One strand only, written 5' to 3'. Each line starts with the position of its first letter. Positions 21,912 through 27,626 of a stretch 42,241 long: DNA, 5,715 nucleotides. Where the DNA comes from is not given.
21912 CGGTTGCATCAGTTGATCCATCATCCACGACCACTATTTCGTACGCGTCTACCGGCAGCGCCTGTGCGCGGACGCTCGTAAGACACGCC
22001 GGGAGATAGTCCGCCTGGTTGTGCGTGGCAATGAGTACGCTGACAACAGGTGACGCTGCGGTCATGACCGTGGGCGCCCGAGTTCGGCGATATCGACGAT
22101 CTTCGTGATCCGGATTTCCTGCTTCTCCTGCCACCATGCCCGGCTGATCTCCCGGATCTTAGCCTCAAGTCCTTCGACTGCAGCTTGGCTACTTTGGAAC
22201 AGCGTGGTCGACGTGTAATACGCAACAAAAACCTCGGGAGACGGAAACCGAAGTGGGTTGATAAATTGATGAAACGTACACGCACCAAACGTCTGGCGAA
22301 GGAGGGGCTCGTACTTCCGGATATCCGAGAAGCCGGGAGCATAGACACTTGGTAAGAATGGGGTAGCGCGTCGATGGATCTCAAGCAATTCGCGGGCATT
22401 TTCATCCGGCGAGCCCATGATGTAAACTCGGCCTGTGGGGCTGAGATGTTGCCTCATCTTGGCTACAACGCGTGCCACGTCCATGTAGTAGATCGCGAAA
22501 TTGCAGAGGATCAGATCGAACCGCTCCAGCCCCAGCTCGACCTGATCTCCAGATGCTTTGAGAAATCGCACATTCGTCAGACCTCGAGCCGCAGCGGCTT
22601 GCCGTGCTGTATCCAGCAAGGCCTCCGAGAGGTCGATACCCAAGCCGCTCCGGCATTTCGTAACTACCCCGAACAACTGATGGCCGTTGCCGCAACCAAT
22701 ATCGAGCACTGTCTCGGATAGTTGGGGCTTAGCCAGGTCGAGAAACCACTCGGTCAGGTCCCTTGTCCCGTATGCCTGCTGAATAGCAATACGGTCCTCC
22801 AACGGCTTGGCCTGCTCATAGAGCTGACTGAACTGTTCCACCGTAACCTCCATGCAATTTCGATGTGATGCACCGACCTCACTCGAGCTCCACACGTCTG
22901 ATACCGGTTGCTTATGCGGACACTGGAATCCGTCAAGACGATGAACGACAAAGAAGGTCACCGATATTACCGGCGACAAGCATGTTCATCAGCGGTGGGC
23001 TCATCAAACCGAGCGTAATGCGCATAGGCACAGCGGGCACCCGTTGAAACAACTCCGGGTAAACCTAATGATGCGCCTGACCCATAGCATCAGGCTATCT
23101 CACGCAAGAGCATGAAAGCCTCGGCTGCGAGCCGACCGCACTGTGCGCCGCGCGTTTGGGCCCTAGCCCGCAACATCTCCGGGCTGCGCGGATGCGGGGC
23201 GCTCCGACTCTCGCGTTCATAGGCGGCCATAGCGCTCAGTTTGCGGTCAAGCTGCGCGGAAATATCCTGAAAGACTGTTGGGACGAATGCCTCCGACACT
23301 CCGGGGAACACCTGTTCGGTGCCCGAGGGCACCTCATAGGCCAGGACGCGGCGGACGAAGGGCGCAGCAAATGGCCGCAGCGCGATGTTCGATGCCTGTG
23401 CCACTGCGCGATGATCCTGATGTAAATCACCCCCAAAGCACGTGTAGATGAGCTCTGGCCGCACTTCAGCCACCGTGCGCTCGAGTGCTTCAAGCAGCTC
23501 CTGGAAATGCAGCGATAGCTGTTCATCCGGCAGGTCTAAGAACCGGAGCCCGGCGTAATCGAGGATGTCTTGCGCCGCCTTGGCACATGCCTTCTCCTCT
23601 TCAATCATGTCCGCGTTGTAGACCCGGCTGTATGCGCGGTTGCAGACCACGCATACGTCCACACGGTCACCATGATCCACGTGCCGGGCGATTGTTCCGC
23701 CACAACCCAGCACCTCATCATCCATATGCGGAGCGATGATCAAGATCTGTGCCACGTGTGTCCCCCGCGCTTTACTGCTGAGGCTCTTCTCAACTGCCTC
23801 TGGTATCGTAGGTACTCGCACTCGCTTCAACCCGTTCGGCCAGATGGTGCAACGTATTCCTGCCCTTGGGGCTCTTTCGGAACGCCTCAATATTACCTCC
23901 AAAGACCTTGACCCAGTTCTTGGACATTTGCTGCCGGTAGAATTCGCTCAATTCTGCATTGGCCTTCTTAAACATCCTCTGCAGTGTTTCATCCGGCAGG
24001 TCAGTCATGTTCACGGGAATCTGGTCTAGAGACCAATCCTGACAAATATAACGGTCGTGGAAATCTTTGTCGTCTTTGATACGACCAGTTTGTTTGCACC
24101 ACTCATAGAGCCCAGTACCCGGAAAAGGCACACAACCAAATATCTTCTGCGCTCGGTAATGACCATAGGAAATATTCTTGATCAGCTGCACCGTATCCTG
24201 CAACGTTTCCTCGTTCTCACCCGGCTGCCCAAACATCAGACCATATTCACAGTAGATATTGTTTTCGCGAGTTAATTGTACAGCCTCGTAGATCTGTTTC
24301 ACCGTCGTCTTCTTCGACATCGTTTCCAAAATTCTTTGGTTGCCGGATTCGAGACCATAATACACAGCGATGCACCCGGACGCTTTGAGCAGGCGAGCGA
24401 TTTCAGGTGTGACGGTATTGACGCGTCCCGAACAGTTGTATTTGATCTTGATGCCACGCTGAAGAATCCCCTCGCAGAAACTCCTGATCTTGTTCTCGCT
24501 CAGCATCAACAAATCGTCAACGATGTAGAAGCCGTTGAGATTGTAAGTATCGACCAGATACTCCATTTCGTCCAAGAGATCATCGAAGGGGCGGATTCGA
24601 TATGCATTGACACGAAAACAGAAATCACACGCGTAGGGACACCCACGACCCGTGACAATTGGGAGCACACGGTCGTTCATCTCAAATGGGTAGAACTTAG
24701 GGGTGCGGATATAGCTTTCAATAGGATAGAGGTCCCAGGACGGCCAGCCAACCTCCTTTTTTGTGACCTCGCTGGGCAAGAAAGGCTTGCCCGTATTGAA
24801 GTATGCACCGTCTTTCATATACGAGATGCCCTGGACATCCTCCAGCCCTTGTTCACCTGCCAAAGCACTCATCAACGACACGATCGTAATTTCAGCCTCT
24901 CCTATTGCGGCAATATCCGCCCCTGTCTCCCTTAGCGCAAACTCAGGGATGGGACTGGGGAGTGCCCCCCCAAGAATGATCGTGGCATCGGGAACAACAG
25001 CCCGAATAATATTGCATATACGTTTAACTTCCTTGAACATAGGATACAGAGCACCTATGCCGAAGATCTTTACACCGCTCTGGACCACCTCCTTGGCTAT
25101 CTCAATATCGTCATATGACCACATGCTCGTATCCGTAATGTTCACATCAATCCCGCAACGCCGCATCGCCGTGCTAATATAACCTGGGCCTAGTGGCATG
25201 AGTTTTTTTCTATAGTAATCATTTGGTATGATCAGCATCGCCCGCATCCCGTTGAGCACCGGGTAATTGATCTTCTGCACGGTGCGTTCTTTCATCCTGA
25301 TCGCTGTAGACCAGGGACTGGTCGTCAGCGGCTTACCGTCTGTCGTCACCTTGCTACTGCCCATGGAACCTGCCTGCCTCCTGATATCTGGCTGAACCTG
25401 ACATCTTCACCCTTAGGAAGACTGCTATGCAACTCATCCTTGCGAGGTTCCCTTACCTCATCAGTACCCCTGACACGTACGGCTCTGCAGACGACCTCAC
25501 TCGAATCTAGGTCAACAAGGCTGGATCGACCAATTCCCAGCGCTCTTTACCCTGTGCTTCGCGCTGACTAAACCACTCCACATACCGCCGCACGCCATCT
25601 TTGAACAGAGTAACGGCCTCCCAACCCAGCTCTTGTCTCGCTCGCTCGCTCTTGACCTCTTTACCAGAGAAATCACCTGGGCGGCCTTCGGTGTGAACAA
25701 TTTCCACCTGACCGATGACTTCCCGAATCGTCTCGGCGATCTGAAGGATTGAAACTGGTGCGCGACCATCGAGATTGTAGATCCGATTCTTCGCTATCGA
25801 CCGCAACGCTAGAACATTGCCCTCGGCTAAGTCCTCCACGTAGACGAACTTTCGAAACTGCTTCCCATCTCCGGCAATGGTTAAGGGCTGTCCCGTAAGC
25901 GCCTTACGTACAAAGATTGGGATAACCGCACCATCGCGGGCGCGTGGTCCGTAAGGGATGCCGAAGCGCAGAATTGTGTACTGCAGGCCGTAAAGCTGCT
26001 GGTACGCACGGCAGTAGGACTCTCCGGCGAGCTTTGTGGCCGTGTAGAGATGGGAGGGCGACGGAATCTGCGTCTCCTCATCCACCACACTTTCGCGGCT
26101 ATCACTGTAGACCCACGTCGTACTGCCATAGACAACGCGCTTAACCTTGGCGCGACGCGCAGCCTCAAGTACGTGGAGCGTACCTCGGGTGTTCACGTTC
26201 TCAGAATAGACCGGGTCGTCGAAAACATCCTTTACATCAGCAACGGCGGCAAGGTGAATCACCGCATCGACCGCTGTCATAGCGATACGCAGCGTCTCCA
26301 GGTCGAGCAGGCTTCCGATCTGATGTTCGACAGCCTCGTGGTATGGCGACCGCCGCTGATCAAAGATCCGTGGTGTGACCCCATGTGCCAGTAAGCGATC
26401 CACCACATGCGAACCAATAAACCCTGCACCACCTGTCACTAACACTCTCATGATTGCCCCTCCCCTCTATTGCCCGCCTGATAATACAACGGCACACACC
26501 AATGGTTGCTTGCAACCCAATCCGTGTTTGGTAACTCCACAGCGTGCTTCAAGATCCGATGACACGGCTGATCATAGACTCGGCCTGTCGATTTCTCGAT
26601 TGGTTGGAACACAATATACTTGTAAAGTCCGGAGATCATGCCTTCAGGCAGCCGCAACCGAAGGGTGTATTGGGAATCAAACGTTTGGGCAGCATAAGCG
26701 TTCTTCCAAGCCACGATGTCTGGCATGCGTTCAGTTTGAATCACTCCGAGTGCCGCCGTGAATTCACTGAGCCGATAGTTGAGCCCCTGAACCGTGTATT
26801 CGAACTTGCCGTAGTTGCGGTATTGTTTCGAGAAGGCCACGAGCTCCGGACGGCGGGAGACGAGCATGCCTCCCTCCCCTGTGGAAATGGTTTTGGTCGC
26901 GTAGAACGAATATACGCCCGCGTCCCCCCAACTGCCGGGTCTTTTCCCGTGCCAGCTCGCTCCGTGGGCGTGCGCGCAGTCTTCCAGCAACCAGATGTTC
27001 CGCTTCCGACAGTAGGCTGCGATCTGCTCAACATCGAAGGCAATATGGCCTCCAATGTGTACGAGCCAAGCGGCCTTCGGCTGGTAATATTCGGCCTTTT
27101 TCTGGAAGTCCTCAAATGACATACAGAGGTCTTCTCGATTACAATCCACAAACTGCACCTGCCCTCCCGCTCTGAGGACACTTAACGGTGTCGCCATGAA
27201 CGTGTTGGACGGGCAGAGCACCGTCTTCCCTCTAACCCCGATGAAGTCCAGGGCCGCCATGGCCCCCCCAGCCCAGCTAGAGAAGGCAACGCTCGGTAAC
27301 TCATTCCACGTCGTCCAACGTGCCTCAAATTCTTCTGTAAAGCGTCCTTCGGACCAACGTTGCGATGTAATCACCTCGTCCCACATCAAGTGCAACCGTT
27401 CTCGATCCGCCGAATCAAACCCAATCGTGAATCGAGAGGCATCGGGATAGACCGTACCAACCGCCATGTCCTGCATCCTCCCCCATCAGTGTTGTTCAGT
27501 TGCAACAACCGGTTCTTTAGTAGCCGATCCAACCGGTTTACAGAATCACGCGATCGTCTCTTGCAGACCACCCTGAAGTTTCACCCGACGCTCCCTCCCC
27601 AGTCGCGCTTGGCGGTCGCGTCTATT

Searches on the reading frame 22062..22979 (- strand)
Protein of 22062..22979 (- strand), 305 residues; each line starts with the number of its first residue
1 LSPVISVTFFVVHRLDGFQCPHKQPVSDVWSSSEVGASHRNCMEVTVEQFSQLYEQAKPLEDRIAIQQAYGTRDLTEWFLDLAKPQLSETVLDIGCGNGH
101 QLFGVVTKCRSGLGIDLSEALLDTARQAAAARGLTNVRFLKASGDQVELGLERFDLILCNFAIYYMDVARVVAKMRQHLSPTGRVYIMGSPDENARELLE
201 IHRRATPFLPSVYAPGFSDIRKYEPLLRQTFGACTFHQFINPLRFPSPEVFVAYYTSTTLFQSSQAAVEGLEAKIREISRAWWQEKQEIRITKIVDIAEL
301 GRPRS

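Call 4: search_protein_families(library=pfam, proteins=[window:22062-22979:-], max_evalue=0.001)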
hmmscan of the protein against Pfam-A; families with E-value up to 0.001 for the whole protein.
window:22062-22979:- (305 aa): 7 families
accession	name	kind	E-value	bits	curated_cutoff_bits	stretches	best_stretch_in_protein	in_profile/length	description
PF13649.12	Methyltransf_25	-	7.7e-17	62.2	27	1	91-183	1-97/97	Methyltransferase domain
PF13847.12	Methyltransf_31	-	3.2e-15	56.5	27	1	89-192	5-113/145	Methyltransferase domain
PF08241.18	Methyltransf_11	-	7e-15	55.9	21.2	1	92-187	1-95/95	Methyltransferase domain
PF08242.18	Methyltransf_12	-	3.9e-14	53.6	30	1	92-185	1-98/98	Methyltransferase domain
PF01209.24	Ubie_methyltran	-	1.2e-09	38.3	20.1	1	59-189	22-153/233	ubiE/COQ5 methyltransferase family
PF13489.12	Methyltransf_23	-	2.7e-08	34.2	27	1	73-190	7-119/164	Methyltransferase domain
PF05175.20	MTS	-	1.3e-06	28.6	23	1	80-200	24-151/170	Methyltransferase small domain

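Call 8: search_protein_families(library=ncbifam, proteins=[window:22062-22979:-], max_evalue=0.01)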
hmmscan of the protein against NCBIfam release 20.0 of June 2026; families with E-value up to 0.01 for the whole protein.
window:22062-22979:- (305 aa): 45 families (the best 25 are shown)
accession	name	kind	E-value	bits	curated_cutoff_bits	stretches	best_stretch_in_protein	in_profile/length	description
TIGR02072.1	BioC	equivalog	4.2e-15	56.2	184.95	1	66-255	15-195/244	malonyl-ACP O-methyltransferase BioC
NF041536.1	ArsM_DUF2284_UU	exception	2.2e-11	42.8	575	1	86-188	75-181/459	arsenite methyltransferase/DUF2284 domain selenoprotein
NF043040.1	corrin_prot_MT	hypoth_equivalog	4.9e-11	42.5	180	1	88-189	42-149/216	corrinoid protein-associated methyltransferase CpaM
NF045667.1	MTase_DVU1556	equivalog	5.3e-11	42.4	155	1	71-187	6-119/213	DVU_1556 family methyltransferase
NF008823.0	PRK11873.1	subfamily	8.3e-11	41.9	263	1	82-187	72-181/272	arsenite methyltransferase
NF047649.1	MTase_UXPK_star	exception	7.9e-09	34.9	460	1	88-187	78-181/283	methyltransferase/UXPK-star double selenoprotein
NF041537.1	ArsM_AhpD_UU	exception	8.3e-09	34.7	510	1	88-187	77-180/345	arsenite methyltransferase/AhpD domain selenoprotein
TIGR01983.1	UbiG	equivalog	1e-08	34.8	102.95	1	86-187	48-151/228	bifunctional 2-polyprenyl-6-hydroxyphenol methylase/3-demethylubiquinol 3-O-methyltransferase UbiG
TIGR01934.1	MenG_MenH_UbiE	subfamily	2.8e-08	33.4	158.35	1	80-195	32-149/223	ubiquinone/menaquinone biosynthesis methyltransferase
NF001244.0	PRK00216.1-5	equivalog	3.6e-07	29.7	216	1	81-189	42-155/236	bifunctional demethylmenaquinone methyltransferase/2-methoxy-6-polyprenyl-1,4-benzoquinol methylase UbiE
NF008264.0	PRK11036.1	equivalog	5.3e-07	29.3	366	1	65-188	24-148/261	tRNA uridine 5-oxyacetic acid(34) methyltransferase CmoM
NF011529.0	PRK14968.1-3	equivalog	1.2e-06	28.1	162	1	79-160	26-105/198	putative methyltransferase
TIGR03534.1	RF_mod_PrmC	equivalog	1.2e-06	28.1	199.1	1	72-160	73-163/253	peptide chain release factor N(5)-glutamine methyltransferase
TIGR02021.1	BchM-ChlM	equivalog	1.3e-06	28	158.9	1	86-180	53-144/218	magnesium protoporphyrin IX methyltransferase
NF007610.0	PRK10258.1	equivalog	4.8e-06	26.1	342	1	79-187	34-138/251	malonyl-ACP O-methyltransferase BioC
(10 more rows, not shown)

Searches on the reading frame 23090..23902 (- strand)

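Call 4: search_protein_families(library=pfam, proteins=[window:23090-23902:-], max_evalue=0.001)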
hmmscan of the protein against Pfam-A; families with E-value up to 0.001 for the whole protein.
window:23090-23902:- (270 aa): 1 family
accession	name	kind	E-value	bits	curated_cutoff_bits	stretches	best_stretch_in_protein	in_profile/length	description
PF02585.22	PIG-L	-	5.1e-21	75.9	28.2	1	54-171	1-125/129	GlcNAc-PI de-N-acetylase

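Call 8: search_protein_families(library=ncbifam, proteins=[window:23090-23902:-], max_evalue=0.01)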
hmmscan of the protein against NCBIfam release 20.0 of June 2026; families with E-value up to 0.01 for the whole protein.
window:23090-23902:- (270 aa): 5 families
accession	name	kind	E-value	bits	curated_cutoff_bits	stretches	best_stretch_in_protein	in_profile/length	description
TIGR04001.1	thiol_BshB1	equivalog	6.2e-19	68.6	182.5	1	52-266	3-221/226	bacillithiol biosynthesis deacetylase BshB1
TIGR04000.1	thiol_BshB2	equivalog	7.1e-13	48.7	195.25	1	52-231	2-184/217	bacillithiol biosynthesis deacetylase BshB2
NF002557.0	PRK02122.1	subfamily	4.2e-05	21.9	384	1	40-87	360-407/653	glucosamine-6-phosphate deaminase-like protein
TIGR03445.1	mycothiol_MshB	equivalog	0.00019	21.4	224.35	0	54-87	1-33/284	N-acetyl-1-D-myo-inositol-2-amino-2-deoxy-alpha-D-glucopyranoside deacetylase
TIGR03446.1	mycothiol_Mca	equivalog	0.0017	18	277.15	0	53-103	3-53/283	mycothiol conjugate amidase Mca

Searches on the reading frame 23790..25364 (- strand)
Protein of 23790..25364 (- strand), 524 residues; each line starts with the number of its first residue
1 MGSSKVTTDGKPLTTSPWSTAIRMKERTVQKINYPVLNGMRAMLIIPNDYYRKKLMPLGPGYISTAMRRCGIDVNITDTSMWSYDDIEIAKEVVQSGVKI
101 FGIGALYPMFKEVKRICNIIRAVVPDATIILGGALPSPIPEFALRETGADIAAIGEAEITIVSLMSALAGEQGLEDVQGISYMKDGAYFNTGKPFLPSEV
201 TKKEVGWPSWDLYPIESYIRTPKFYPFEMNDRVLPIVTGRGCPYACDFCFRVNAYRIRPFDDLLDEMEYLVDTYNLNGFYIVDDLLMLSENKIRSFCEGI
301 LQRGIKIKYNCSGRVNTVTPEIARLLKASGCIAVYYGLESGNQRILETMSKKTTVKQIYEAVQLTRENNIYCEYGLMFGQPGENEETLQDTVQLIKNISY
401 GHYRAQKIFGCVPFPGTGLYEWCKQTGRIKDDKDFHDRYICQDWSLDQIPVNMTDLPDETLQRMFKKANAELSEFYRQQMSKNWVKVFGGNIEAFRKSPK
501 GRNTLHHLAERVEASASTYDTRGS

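Call 5: search_protein_families(library=pfam, proteins=[window:23790-25364:-], max_evalue=0.001)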
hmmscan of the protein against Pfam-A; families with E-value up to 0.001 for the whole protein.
window:23790-25364:- (524 aa): 2 families
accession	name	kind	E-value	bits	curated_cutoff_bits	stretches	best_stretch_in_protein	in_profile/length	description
PF04055.27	Radical_SAM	-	1.3e-20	74.6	29.5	1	236-395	1-166/166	Radical SAM superfamily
PF02310.24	B12-binding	-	1.4e-12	47.9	32.1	1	55-163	12-119/121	B12 binding domain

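Call 43: search_protein_families(library=ncbifam, proteins=[window:23790-25364:-], max_evalue=1e-10)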
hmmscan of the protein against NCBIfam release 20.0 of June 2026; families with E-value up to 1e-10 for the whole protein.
window:23790-25364:- (524 aa): 13 families
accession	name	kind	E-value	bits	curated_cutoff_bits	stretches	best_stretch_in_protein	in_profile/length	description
TIGR02026.1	BchE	equivalog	7.4e-43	147.1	481.35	1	53-435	18-399/497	magnesium-protoporphyrin IX monomethyl ester anaerobic oxidative cyclase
TIGR04479.1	bcpD_PhpK_rSAM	subfamily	2.1e-38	132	600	1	49-409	64-420/504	PhpK family radical SAM P-methyltransferase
TIGR04072.2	rSAM_ladder_B12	equivalog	2.7e-33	115.3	360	1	110-439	83-388/443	lipid biosynthesis B12-binding/radical SAM protein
NF050148.1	rSAM_ApyD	equivalog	9.4e-32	110.2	750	1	88-421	65-391/645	RiPP biosynthesis radical SAM protein ApyD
TIGR04385.1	B12_rSAM_cofa1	equivalog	1.2e-30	107.2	450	1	118-412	91-377/438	B12 lower ligand biosynthesis radical SAM protein BzaD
TIGR03471.1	HpnJ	equivalog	4.1e-29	101.8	577.6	1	108-469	79-429/472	hopanoid biosynthesis associated radical SAM protein HpnJ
NF038361.1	rSAM_Sden_1168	equivalog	9.1e-29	100.4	575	1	52-436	80-486/560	Sden_1168 family B12-binding radical SAM P-methyltransferase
TIGR04013.1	B12_SAM_MJ_1487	hypoth_equivalog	5e-26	91.4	251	2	105-250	51-168/382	TIGR04013 family B12-binding domain/radical SAM domain-containing protein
TIGR04014.1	B12_SAM_MJ_0865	equivalog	7.6e-24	84.3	360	1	115-421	56-356/434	methyl-coenzyme M reductase glutamine C-methyltransferase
TIGR03975.1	rSAM_ocin_1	subfamily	8.4e-21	74.1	281.85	1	118-399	149-431/606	RiPP maturation radical SAM C-methyltransferase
TIGR04295.1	B12_rSAM_oligo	hypoth_equivalog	2.6e-20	72.5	400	1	53-379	21-344/422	TIGR04295 family B12-binding domain-containing radical SAM protein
TIGR04367.1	HpnR_B12_rSAM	equivalog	4.5e-20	71.6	650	1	54-420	19-370/490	hopanoid C-3 methylase HpnR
NF033070.1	rSAM_AprD4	equivalog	1.6e-15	57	500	1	221-436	184-403/456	AprD4 family radical SAM diol-dehydratase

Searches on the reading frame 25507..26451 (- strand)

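Call 5: search_protein_families(library=pfam, proteins=[window:25507-26451:-], max_evalue=0.001)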
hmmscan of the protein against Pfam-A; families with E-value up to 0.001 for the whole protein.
window:25507-26451:- (314 aa): 8 families
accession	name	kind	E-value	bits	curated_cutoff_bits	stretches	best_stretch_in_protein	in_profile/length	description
PF01370.27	Epimerase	-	2e-58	198.1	20.9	1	3-227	1-239/240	NAD dependent epimerase/dehydratase family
PF16363.11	GDP_Man_Dehyd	-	5e-41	141.7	27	1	4-289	1-331/332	GDP-mannose 4,6 dehydratase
PF01073.25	3Beta_HSD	-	2e-27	96.4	22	1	4-222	1-235/280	3-beta hydroxysteroid dehydrogenase/isomerase family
PF04321.23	RmlD_sub_bind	-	2.1e-22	80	27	1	1-248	1-233/287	RmlD substrate binding domain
PF02719.21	Polysacc_synt_2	-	1.5e-19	70.7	20.2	1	3-259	1-266/293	Polysaccharide biosynthesis protein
PF07993.18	NAD_binding_4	-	1.7e-15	57.3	20.1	1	52-166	80-207/258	Male sterility protein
PF13460.12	NAD_binding_10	-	4.4e-14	53.2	27.2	1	7-165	1-145/184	NAD(P)H-binding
PF05368.20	NmrA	-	0.00084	19.5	27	0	2-112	4-108/298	NmrA-like family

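Call 43: search_protein_families(library=ncbifam, proteins=[window:25507-26451:-], max_evalue=1e-10)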
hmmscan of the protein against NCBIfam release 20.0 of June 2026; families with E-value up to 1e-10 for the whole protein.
window:25507-26451:- (314 aa): 25 families
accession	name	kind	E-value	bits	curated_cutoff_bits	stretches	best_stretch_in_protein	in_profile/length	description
TIGR01181.1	dTDP_gluc_dehyt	equivalog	1.1e-45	156.1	365.1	1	2-299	1-316/321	dTDP-glucose 4,6-dehydratase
TIGR01179.1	galE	equivalog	1.5e-40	139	262.3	1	2-294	1-325/332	UDP-glucose 4-epimerase GalE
TIGR04180.1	EDH_00030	hypoth_equivalog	1.1e-34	119.9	475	1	3-257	1-268/297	NAD-dependent 4,6-dehydratase LegB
TIGR03466.1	HpnA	hypoth_equivalog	8.5e-28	97.2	367.65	1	1-248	1-248/327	hopanoid-associated sugar epimerase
NF007582.0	PRK10217.1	equivalog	1.6e-27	96.6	698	1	60-301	74-338/355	dTDP-glucose 4,6-dehydratase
NF007490.0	PRK10084.1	subfamily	8.6e-27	94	649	1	1-297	1-337/361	dTDP-glucose 4,6-dehydratase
NF007956.0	PRK10675.1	subfamily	1.5e-26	93.3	394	1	1-167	1-181/338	UDP-glucose 4-epimerase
NF042422.1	oxyalk_red_OleD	equivalog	2.1e-23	83.2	580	1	1-221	1-220/329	2-alkyl-3-oxoalkanoate reductase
NF011728.1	PRK15181.1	equivalog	7.4e-23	81.1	760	1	2-295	17-338/348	Vi polysaccharide biosynthesis UDP-N-acetylglucosaminuronic acid C-4 epimerase TviC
TIGR02197.1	heptose_epim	equivalog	1e-22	80.7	274.6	1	3-296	1-315/316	ADP-glyceromanno-heptose 6-epimerase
NF047922.1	GDPFucSynFcl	equivalog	1.7e-21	77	500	1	2-299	4-306/308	GDP-L-fucose synthase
TIGR01214.1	rmlD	equivalog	1.1e-20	73.9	224.05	1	2-251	1-231/285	dTDP-4-dehydrorhamnose reductase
NF058621.1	DiazavRedAvaA7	equivalog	1.8e-18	67.2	400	1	1-221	1-224/304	3-diazoavenalumate denitrifying reductase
NF042423.1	oxyalk_red_Shew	equivalog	4.8e-18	65.3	580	1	2-222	10-227/331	2-alkyl-3-oxoalkanoate reductase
NF052578.1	StrlDmthSdmBMthl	equivalog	3.7e-17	63.1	600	1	1-248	1-247/328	sterol demethylase protein SdmB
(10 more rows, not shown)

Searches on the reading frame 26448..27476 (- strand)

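Call 5: search_protein_families(library=pfam, proteins=[window:26448-27476:-], max_evalue=0.001)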
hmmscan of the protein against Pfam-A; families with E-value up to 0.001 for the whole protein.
window:26448-27476:- (342 aa): 1 family
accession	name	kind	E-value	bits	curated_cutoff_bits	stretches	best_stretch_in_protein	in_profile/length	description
PF01041.23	DegT_DnrJ_EryC1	-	1.3e-55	189.5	19.8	1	30-263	9-249/360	DegT/DnrJ/EryC1/StrS aminotransferase family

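Call 43: search_protein_families(library=ncbifam, proteins=[window:26448-27476:-], max_evalue=1e-10)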
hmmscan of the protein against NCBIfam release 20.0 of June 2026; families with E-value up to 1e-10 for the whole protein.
window:26448-27476:- (342 aa): 7 families
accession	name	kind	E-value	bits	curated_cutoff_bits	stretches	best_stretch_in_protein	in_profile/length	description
TIGR03588.1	PseC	equivalog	3.8e-36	124.8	423.5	1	34-263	19-270/380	UDP-4-amino-4,6-dideoxy-N-acetyl-beta-L-altrosamine transaminase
TIGR04181.1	NHT_00031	hypoth_equivalog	1.4e-33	116.3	420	1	42-263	27-270/359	LegC family aminotransferase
NF008687.0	PRK11706.1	equivalog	2.1e-24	86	375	1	71-221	59-207/375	dTDP-4-amino-4,6-dideoxygalactose transaminase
TIGR04427.1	PLP_DesI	equivalog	4.1e-24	85.4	650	1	22-261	28-268/390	dTDP-4-dehydro-6-deoxyglucose aminotransferase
NF011936.0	PRK15407.1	equivalog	1.5e-22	79.9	423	1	83-224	113-252/440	lipopolysaccharide biosynthesis protein RfbH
NF008658.2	PRK11658.1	equivalog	4.5e-20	71.6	631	1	61-264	50-266/379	UDP-4-amino-4-deoxy-L-arabinose aminotransferase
TIGR02379.1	ECA_wecE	subfamily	1.8e-16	59.9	434.85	1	66-213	54-200/376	dTDP-4-amino-4,6-dideoxy-D-glucose transaminase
